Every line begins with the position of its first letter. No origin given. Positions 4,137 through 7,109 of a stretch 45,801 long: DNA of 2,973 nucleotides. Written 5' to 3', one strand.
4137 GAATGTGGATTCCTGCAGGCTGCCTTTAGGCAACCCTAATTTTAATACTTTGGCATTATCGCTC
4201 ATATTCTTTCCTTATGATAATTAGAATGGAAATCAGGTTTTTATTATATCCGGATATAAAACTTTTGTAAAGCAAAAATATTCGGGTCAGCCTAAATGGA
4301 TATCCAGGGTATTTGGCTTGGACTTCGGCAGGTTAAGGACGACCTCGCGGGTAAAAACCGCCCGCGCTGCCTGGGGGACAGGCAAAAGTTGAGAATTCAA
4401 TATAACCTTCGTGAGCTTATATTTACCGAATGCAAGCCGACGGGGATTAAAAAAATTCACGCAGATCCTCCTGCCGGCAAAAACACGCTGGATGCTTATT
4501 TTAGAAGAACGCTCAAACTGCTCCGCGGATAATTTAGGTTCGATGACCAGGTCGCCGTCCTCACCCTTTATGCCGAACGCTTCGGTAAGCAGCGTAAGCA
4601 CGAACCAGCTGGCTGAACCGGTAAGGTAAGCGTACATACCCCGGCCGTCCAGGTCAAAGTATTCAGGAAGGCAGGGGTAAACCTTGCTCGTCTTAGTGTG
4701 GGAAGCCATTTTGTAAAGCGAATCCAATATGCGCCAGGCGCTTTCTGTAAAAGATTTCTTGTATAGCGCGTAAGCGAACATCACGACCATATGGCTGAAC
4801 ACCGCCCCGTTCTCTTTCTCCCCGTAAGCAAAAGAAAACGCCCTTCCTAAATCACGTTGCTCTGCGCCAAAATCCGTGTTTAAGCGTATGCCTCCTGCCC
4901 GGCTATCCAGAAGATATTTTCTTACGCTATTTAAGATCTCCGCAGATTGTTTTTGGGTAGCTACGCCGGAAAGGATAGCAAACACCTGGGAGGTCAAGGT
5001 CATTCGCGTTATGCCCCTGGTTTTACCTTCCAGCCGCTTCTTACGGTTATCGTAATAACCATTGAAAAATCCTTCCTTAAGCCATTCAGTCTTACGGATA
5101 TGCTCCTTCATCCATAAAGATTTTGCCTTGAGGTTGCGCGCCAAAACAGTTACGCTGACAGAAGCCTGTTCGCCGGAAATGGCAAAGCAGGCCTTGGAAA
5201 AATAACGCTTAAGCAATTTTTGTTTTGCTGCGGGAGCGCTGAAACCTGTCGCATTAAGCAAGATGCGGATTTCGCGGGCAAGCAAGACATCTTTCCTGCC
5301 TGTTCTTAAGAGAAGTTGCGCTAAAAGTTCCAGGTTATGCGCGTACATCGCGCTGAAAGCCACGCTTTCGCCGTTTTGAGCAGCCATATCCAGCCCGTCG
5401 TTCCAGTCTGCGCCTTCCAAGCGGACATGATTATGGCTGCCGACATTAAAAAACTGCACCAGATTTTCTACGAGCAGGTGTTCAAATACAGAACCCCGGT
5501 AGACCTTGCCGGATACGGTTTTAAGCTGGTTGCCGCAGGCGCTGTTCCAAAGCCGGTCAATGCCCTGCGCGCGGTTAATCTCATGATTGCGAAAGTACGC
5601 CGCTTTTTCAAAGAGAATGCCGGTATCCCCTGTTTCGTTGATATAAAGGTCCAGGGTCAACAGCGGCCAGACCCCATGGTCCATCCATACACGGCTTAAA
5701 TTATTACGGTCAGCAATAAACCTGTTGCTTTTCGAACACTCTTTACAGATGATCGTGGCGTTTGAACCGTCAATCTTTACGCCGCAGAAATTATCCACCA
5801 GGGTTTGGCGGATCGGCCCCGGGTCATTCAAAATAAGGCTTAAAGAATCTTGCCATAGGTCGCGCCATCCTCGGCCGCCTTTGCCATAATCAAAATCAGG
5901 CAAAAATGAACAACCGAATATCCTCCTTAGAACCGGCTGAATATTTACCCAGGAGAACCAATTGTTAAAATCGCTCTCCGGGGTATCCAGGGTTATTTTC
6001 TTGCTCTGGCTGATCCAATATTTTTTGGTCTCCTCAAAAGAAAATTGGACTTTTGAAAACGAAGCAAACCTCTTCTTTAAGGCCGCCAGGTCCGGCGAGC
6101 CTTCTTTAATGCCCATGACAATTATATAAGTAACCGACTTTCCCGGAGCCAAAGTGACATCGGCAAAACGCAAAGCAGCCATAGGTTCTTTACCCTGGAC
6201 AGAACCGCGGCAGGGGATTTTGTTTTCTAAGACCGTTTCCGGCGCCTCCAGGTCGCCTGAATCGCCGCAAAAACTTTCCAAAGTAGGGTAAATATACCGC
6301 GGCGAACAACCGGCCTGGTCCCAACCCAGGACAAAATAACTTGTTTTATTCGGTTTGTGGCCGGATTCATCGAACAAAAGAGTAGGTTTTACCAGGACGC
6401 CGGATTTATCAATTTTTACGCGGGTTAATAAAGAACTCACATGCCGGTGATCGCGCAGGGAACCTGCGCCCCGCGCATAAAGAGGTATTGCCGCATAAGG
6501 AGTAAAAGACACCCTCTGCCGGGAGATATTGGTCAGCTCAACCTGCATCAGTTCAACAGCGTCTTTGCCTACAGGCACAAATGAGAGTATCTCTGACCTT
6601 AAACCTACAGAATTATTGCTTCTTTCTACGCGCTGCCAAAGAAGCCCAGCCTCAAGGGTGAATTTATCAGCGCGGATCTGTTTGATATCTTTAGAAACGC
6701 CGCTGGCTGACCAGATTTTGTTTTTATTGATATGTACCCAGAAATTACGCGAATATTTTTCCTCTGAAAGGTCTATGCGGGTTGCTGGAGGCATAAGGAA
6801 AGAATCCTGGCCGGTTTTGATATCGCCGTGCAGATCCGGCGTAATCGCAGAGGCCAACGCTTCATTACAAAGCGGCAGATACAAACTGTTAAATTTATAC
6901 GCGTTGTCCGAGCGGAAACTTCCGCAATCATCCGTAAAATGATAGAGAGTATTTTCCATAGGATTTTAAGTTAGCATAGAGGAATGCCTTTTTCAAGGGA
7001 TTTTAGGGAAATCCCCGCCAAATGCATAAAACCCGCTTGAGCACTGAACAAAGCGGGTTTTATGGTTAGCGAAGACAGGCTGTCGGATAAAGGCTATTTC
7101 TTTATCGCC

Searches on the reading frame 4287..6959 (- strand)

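Call 50: search_protein_families(library=pfam, proteins=[window:4287-6959:-], max_evalue=0.00001)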
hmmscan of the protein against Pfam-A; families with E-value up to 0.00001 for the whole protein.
window:4287-6959:- (890 aa): 2 families
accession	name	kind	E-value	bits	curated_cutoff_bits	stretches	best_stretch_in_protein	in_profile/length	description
PF17167.11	Glyco_hydro_94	-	1.7e-28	100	27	1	611-789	229-413/420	Glycosyl hydrolase 94 superfamily, catalytic domain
PF06165.18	GH94_b-supersand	-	2e-11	44.3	23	1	70-283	48-251/251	Glycosyl hydrolase 94, supersandwich domain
